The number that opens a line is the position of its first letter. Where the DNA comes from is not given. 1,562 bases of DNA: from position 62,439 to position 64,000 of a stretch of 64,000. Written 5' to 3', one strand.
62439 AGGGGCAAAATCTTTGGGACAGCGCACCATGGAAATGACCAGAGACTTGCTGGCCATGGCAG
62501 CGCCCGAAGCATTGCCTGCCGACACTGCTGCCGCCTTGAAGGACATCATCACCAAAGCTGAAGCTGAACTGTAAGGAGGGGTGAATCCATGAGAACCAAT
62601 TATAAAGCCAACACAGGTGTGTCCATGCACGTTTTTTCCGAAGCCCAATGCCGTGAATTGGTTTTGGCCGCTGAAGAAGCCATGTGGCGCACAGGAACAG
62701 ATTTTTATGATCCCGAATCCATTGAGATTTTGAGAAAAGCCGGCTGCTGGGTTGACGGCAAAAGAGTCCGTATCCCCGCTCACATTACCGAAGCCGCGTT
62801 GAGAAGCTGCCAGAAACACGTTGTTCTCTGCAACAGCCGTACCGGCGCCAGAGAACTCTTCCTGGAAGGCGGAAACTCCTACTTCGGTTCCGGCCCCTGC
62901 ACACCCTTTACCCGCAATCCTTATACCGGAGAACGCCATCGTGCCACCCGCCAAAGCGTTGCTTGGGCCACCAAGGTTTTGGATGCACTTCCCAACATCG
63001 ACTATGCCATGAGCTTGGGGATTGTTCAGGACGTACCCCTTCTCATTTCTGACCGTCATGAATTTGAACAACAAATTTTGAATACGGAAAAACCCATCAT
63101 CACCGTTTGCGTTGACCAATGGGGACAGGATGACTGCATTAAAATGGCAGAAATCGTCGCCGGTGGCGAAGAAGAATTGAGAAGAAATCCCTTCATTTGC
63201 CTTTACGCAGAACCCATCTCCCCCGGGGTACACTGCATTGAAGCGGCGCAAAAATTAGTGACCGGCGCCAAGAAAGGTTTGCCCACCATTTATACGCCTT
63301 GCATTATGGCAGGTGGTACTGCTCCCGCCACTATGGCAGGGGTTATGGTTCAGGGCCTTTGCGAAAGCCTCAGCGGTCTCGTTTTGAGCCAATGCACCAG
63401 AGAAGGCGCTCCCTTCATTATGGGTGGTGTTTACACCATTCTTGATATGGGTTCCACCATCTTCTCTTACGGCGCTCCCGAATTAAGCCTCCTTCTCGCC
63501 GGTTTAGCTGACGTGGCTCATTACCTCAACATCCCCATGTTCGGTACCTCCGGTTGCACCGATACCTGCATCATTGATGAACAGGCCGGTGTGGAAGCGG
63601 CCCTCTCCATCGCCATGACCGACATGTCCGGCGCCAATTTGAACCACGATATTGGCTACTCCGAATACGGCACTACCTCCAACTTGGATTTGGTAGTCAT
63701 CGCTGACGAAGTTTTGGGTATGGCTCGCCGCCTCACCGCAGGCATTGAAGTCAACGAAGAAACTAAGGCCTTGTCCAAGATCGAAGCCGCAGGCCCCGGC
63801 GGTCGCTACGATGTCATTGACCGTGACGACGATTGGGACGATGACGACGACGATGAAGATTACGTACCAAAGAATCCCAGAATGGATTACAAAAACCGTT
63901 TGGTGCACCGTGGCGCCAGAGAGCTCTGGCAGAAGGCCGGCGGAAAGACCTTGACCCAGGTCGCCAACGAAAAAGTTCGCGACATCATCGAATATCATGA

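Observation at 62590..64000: Second MttB paralog carries an Asp-rich insertion and a His-to-Arg change near the C-terminus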

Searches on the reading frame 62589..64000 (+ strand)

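Call 7: search_protein_families(library=pfam, proteins=[window:62589-64000:+])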
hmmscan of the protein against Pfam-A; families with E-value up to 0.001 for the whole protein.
window:62589-64000:+ (470 aa): 1 family
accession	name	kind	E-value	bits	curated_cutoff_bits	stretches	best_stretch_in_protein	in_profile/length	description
PF06253.16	MTTB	-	7.4e-68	229.2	25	1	10-468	28-473/500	Trimethylamine methyltransferase (MTTB)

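Call 8: find_homologous_proteins(query=window:62589-64000:+)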
Query window:62589-64000:+ (470 aa): 1299 proteins with E <= 0.001 among 8000 candidates; the best 120 are listed.
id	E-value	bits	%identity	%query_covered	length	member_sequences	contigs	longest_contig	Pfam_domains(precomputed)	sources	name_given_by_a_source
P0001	0.0e+0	1045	96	100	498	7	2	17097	PF06253.17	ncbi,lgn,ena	-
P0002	1.5e-289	979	89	100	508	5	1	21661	PF06253.17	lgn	-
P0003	5.6e-288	973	89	100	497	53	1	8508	PF06253.17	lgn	-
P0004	1.2e-278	943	87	100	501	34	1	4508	PF06253.17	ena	-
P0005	4.3e-275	931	88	97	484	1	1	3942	PF06253.17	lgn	-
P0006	4.0e-273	924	84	100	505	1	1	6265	PF06253.17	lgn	-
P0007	7.0e-269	910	83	100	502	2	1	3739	PF06253.17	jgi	jgi:trimethylamine--corrinoid protein Co-methyltransferase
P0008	1.6e-267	906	83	100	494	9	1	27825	PF06253.17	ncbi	-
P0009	1.2e-266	903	83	100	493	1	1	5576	PF06253.17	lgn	-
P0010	6.6e-264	894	82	100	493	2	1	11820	PF06253.17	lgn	-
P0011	2.2e-262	889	84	100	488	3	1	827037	PF06253.17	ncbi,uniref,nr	ncbi:trimethylamine methyltransferase [Desulfosporosinus fructosivorans]|uniref:Trimethylamine methy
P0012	2.9e-261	885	81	100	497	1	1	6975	PF06253.17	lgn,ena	-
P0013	1.5e-260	883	84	100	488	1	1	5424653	PF06253.17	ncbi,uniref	ncbi:trimethylamine methyltransferase family protein [Desulfosporosinus sp. SB140]|uniref:trimethyla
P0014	1.2e-258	877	83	100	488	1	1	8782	PF06253.17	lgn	-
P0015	1.2e-257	873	82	100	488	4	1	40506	PF06253.17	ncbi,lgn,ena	-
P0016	1.2e-257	873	82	100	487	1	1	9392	PF06253.17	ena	-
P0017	5.3e-257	871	81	100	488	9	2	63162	PF06253.17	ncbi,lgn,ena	-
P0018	8.8e-257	870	80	100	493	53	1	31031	PF06253.17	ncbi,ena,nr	ncbi:MAG: trimethylamine methyltransferase family protein [Eggerthellaceae bacterium]|nr:trimethylam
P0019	9.9e-257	870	82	100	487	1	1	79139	PF06253.17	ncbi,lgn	ncbi:MAG: trimethylamine methyltransferase family protein [Dehalobacterium sp.]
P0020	1.7e-256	870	81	100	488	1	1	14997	PF06253.17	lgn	-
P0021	1.7e-256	869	80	100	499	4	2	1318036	PF06253.17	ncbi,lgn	-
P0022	1.8e-255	866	82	100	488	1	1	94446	PF06253.17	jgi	-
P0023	1.8e-255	866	81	100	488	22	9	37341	PF06253.17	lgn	-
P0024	6.8e-255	864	81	100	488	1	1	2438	PF06253.17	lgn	-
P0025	3.8e-254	862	81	100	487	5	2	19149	PF06253.17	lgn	-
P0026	3.9e-254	862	80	100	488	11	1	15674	PF06253.17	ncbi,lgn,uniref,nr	ncbi:trimethylamine methyltransferase family protein [Sporomusa sphaeroides DSM 2875]|uniref:trimeth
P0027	3.4e-253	859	81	100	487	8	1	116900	PF06253.17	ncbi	-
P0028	1.5e-252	857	80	100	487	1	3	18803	PF06253.17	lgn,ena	-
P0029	2.0e-252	856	80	100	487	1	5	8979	PF06253.17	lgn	-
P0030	2.1e-252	856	80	100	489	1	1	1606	PF06253.17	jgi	jgi:trimethylamine---corrinoid protein Co-methyltransferase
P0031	5.3e-252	855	80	100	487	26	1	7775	PF06253.17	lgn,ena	-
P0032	6.6e-252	854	81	100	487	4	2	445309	PF06253.17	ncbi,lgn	ncbi:MAG: trimethylamine methyltransferase family protein [Dehalobacterium sp.]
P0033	3.4e-251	852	80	100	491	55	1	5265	PF06253.17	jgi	jgi:trimethylamine--corrinoid protein Co-methyltransferase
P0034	1.3e-250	850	80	100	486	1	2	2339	PF06253.17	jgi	-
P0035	2.0e-249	846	81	97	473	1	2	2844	PF06253.17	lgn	-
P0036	2.7e-249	846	81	97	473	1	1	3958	PF06253.17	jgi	jgi:trimethylamine--corrinoid protein Co-methyltransferase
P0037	4.0e-248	842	78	97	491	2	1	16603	PF06253.17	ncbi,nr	ncbi:MAG: trimethylamine methyltransferase family protein [Clostridiales Family XIII bacterium]|nr:t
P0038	2.5e-245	833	78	100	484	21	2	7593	PF06253.17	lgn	-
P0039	6.1e-243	825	81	97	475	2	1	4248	PF06253.17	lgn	-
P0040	6.6e-229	779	73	99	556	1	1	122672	PF06253.17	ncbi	-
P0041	2.7e-215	734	67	100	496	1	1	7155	PF06253.17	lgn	-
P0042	9.2e-214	729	67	100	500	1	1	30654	PF06253.17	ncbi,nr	ncbi:trimethylamine methyltransferase family protein [Ruminococcaceae bacterium OttesenSCG-928-I18]|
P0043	2.6e-210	717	67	100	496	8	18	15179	PF06253.17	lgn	-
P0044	3.2e-210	717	65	100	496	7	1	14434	PF06253.17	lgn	-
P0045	2.8e-208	711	65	99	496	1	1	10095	PF06253.17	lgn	-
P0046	3.1e-207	707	65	100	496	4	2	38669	PF06253.17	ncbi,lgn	-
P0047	1.4e-206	705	65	100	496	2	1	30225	PF06253.17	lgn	-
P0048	3.2e-204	697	64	99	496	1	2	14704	PF06253.17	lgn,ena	-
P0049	9.8e-200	682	62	100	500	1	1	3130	PF06253.17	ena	-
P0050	3.3e-198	677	62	99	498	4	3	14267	PF06253.17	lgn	-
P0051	8.6e-197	673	62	100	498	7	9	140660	PF06253.17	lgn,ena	-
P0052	1.2e-196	672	63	99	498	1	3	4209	PF06253.17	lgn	-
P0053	9.4e-196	669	63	100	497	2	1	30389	PF06253.17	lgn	-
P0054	2.0e-195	668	62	100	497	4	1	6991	PF06253.17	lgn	-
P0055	7.5e-195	666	62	99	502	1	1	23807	PF06253.17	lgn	-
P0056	2.8e-194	664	60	100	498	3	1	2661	PF06253.17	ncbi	-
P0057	1.0e-193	663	61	100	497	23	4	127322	PF06253.17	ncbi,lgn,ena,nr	ncbi:MAG: trimethylamine methyltransferase family protein [bacterium]|nr:trimethylamine methyltransf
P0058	8.9e-192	656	62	97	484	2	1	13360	PF06253.17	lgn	-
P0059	1.6e-191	655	62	100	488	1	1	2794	PF06253.17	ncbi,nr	ncbi:MAG TPA: trimethylamine methyltransferase [Clostridia bacterium]|nr:trimethylamine methyltransf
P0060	4.4e-190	651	62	100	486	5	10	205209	PF06253.17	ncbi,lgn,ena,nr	ncbi:MAG: glycine betaine---corrinoid protein Co-methyltransferase [Clostridia bacterium]|nr:trimeth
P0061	5.0e-187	640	61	99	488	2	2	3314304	PF06253.17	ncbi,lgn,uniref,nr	ncbi:trimethylamine methyltransferase family protein [Zhaonella formicivorans]|uniref:trimethylamine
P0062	2.7e-186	638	60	100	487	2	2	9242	PF06253.17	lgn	-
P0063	1.3e-184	633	60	100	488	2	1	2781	PF06253.17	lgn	-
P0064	1.5e-184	632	60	100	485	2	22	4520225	PF06253.17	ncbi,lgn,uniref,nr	ncbi:trimethylamine-corrinoid protein Co-methyltransferase [Acididesulfobacillus acetoxydans]|uniref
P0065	1.6e-184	632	61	99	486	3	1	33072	PF06253.17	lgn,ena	-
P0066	4.1e-184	631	60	100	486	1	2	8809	PF06253.17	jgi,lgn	jgi:trimethylamine--corrinoid protein Co-methyltransferase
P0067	6.5e-184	630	60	99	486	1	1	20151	PF06253.17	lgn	-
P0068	2.4e-183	628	60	99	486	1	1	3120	PF06253.17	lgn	-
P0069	3.0e-183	628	59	100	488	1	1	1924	PF06253.17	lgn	-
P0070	4.4e-183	627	59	99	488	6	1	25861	PF06253.17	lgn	-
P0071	5.0e-183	627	61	99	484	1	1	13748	PF06253.17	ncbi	-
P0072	5.2e-183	627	61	100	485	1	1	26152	PF06253.17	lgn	-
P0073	6.0e-183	627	61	100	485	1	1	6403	PF06253.17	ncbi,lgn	-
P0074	1.5e-181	622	60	100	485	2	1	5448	PF06253.17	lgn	-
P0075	3.4e-181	621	59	100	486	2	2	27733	PF06253.17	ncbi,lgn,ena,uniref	ncbi:trimethylamine methyltransferase family protein, partial [Desulfitibacter alkalitolerans]|unire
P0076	6.9e-181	620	59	99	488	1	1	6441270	PF06253.17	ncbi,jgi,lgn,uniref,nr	ncbi:trimethylamine methyltransferase family protein [Candidatus Formimonas warabiya]|uniref:Trimeth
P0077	2.0e-180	619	58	99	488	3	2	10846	PF06253.17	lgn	-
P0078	8.6e-180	617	58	99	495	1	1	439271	PF06253.17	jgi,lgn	-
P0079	3.4e-179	615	59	99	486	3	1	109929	PF06253.17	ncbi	-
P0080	1.5e-178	613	59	100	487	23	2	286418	PF06253.17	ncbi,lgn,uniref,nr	ncbi:trimethylamine methyltransferase family protein [Desulfosporosinus shakirovi]|uniref:trimethyla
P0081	5.3e-178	611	60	99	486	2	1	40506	PF06253.17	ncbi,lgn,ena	-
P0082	6.1e-178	611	59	100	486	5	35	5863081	PF06253.17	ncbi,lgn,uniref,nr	ncbi:trimethylamine:corrinoid methyltransferase [Desulfosporosinus orientis DSM 765]|uniref:Trimethy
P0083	7.8e-178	610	59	100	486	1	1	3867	PF06253.17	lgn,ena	-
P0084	2.5e-177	609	59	100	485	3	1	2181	PF06253.17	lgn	-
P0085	4.4e-177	608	58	100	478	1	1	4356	PF06253.17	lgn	-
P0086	1.9e-176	606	58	100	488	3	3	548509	PF06253.17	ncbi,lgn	ncbi:MAG: trimethylamine methyltransferase family protein [Bacillota bacterium]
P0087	1.2e-175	603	60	99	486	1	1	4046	PF06253.17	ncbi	-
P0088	1.2e-174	600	58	100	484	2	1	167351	PF06253.17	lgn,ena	-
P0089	8.2e-174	597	57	100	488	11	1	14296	PF06253.17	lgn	-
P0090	3.7e-172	591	58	100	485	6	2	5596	PF06253.17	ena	-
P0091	1.7e-170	586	58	100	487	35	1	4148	PF06253.17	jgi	jgi:trimethylamine--corrinoid protein Co-methyltransferase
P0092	3.5e-169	582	56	100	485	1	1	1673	PF06253.17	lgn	-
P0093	6.7e-169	581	57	100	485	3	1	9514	PF06253.17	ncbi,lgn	-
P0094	1.2e-168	580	57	100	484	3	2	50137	PF06253.17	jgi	jgi:trimethylamine--corrinoid protein Co-methyltransferase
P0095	1.3e-168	580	56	100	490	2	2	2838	PF06253.17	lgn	-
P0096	2.6e-168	579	57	99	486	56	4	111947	PF06253.17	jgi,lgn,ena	jgi:trimethylamine--corrinoid protein Co-methyltransferase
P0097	3.1e-167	575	56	100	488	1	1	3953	PF06253.17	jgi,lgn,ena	-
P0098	3.7e-167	575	56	100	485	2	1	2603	PF06253.17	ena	-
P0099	4.1e-167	575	57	100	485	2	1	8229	PF06253.17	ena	-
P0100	5.0e-167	575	56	100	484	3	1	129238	PF06253.17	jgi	-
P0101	5.0e-167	575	79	69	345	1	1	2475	PF06253.17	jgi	-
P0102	5.4e-167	574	57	100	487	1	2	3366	PF06253.17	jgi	jgi:trimethylamine--corrinoid protein Co-methyltransferase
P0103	6.3e-167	574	57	100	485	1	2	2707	PF06253.17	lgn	-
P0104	7.9e-167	574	56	100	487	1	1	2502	PF06253.17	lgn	-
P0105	1.9e-166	573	56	100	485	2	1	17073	PF06253.17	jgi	-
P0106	2.3e-166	572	57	100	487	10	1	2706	PF06253.17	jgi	-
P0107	4.0e-166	572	55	100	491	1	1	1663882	PF06253.17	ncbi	-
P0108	5.2e-166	571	56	100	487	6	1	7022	PF06253.17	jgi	jgi:trimethylamine--corrinoid protein Co-methyltransferase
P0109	9.2e-166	570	57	100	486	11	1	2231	PF06253.17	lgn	-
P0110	2.5e-165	569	55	100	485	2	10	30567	PF06253.17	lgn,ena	-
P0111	3.9e-165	568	55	100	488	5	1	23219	PF06253.17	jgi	jgi:trimethylamine--corrinoid protein Co-methyltransferase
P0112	4.3e-164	565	56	100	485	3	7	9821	PF06253.17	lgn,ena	-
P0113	7.8e-164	564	56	100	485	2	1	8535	PF06253.17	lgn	-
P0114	1.5e-163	563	55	100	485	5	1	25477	PF06253.17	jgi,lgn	jgi:trimethylamine--corrinoid protein Co-methyltransferase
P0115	7.6e-163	561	54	100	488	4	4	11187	PF06253.17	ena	-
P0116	1.3e-162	560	55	100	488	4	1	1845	PF06253.17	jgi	-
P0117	6.4e-162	558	64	81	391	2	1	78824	PF06253.17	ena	-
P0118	1.7e-161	556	54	100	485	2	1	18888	PF06253.17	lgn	-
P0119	1.8e-161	556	54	100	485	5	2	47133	PF06253.17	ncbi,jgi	ncbi:MAG: trimethylamine methyltransferase family protein [Candidatus Aminicenantes bacterium]|jgi:t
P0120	1.2e-160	553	54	100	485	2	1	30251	PF06253.17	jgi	-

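Call 12: search_solved_structures(query=P0001, max_evalue=0.001, show_alignments=3)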
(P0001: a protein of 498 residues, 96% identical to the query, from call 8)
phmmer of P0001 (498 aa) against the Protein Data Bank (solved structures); distinct sequences matched with E-value up to 0.001: 5.
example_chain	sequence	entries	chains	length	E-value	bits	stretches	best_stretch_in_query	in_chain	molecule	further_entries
7xcl_A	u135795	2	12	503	2.5e-49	171.6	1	5-490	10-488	Trimethylamine methyltransferase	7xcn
7xcm_A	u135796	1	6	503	3.4e-49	171.1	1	5-490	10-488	Trimethylamine methyltransferase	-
9yce_A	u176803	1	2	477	6.6e-42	147.1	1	19-487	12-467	Glycine betaine methyltransferase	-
2qne_A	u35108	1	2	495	7.1e-42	147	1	17-487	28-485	Putative methyltransferase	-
4yyc_A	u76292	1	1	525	7.6e-37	130.4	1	28-489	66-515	Putative trimethylamine methyltransferase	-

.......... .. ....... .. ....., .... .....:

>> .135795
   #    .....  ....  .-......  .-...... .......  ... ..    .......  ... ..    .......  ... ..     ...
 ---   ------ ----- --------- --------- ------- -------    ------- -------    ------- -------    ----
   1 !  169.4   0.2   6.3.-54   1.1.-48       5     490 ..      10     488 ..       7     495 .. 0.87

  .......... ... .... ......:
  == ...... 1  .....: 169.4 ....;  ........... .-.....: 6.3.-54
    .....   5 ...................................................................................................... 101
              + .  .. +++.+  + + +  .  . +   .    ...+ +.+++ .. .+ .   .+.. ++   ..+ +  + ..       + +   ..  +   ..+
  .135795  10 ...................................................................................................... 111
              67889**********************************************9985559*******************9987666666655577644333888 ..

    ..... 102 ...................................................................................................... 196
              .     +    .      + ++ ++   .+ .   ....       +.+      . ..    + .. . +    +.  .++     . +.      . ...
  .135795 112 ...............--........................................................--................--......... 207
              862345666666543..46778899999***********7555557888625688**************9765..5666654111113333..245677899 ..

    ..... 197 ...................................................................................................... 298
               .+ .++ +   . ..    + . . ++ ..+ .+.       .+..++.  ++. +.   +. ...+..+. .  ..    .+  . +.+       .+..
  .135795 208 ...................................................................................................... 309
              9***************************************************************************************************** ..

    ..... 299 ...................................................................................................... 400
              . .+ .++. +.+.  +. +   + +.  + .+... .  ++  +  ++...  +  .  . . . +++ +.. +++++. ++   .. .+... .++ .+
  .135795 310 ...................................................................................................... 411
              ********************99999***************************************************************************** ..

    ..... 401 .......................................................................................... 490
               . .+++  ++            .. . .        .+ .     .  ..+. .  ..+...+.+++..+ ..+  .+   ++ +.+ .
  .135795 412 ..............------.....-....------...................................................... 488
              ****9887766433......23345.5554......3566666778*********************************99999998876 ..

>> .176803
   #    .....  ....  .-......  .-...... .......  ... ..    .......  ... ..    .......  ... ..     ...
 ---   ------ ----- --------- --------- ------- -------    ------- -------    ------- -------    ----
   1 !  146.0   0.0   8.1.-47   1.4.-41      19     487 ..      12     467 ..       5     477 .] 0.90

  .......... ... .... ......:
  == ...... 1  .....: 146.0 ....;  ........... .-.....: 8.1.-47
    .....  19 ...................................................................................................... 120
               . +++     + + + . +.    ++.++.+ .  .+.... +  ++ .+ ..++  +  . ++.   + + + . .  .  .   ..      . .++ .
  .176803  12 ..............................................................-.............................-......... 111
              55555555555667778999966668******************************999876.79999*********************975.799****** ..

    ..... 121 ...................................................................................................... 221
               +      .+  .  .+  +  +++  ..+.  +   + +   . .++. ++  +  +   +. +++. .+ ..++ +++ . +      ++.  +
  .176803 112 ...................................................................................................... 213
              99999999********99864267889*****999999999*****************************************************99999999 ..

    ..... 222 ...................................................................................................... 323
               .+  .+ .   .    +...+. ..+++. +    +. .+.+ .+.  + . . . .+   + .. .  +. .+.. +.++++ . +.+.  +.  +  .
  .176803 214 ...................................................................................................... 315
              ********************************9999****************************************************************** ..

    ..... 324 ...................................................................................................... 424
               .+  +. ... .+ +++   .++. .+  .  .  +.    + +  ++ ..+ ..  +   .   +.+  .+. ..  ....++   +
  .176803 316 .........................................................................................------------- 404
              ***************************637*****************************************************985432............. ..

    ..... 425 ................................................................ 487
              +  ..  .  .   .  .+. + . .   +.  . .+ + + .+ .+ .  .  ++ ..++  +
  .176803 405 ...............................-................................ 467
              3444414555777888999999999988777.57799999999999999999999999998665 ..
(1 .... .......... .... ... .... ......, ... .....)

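Call 18: find_related_loci(query=A1, collection=genome_contigs, flank=10000)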
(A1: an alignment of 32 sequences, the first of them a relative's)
Query A1 (498 aa) in genome_contigs; peptide patterns used: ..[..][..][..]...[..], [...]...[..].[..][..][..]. (x = any residue, [..] = any of these).
130 stretches matched a pattern; 53 encode a relative of the query (tblastn E <= 1e-3); 53 distinct loci.
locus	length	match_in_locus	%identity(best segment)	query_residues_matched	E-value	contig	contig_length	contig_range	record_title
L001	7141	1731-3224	100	1-498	0e+0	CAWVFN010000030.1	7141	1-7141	MAG: Bacillota bacterium isolate metabat2_coassembly_bwa.842 MAG genome assembly, contig: k87_79566, whole genome shotgu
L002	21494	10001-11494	96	1-498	0e+0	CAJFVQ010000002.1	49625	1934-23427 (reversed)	Candidatus Cryptoclostridium obscurum isolate Coassembly_mag_106 genome assembly, contig: MAGpy_11413_min2k_bin_106_fak8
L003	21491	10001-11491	89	1-498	0e+0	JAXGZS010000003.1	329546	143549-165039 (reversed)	MAG: Clostridiales bacterium isolate AnMBR.bin542 bin542_3, whole genome shotgun sequence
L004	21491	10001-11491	89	1-498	0e+0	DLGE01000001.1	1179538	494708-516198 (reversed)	MAG TPA_asm: Peptococcaceae bacterium UBA7702 UBA7702_contig_182, whole genome shotgun sequence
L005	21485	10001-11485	88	2-498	0e+0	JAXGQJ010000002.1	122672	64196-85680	MAG: Clostridiales bacterium isolate AnMBR.bin323 bin323_2, whole genome shotgun sequence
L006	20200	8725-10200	85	1-497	0e+0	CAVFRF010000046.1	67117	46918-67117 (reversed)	Bacteroidaceae bacterium isolate SRR8978407_cleanbin_000001 genome assembly, contig: Spades_SRR8978407_contig_7, whole g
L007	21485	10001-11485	87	2-498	0e+0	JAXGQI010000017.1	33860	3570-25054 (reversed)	MAG: Clostridiales bacterium isolate AnMBR.bin322 bin322_17, whole genome shotgun sequence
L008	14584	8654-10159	86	2-497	0e+0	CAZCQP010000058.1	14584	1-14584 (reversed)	MAG TPA_asm: uncultured Eubacteriales bacterium isolate SRP242652_co2_145 genome assembly, contig: NODE_4562_length_1458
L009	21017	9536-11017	84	1-498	0e+0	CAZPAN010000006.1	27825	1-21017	MAG TPA_asm: uncultured Coriobacteriaceae bacterium isolate SRP141132_co4_130 genome assembly, contig: NODE_1385_length_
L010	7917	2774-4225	84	2-498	0e+0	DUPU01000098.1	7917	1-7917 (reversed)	MAG TPA_asm: Clostridia bacterium isolate AS08sgBPME_346 155042_AS08, whole genome shotgun sequence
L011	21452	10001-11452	83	2-498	0e+0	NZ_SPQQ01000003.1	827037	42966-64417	Desulfosporosinus fructosivorans strain 63.6F NODE_3_length_827037_cov_37.717503, whole genome shotgun sequence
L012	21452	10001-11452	84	2-498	0e+0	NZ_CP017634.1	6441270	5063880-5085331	Candidatus Formimonas warabiya strain DCMF chromosome, complete genome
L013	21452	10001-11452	84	2-498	0e+0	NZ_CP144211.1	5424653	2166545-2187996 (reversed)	Desulfosporosinus paludis strain SB140 chromosome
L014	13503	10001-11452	82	2-498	0e+0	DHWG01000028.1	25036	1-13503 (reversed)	MAG TPA_asm: Desulfosporosinus sp. UBA5188 UBA5188_contig_1235, whole genome shotgun sequence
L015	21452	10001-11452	82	2-498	0e+0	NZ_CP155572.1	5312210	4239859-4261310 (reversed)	Sporomusa malonica strain DSM 5090 chromosome, complete genome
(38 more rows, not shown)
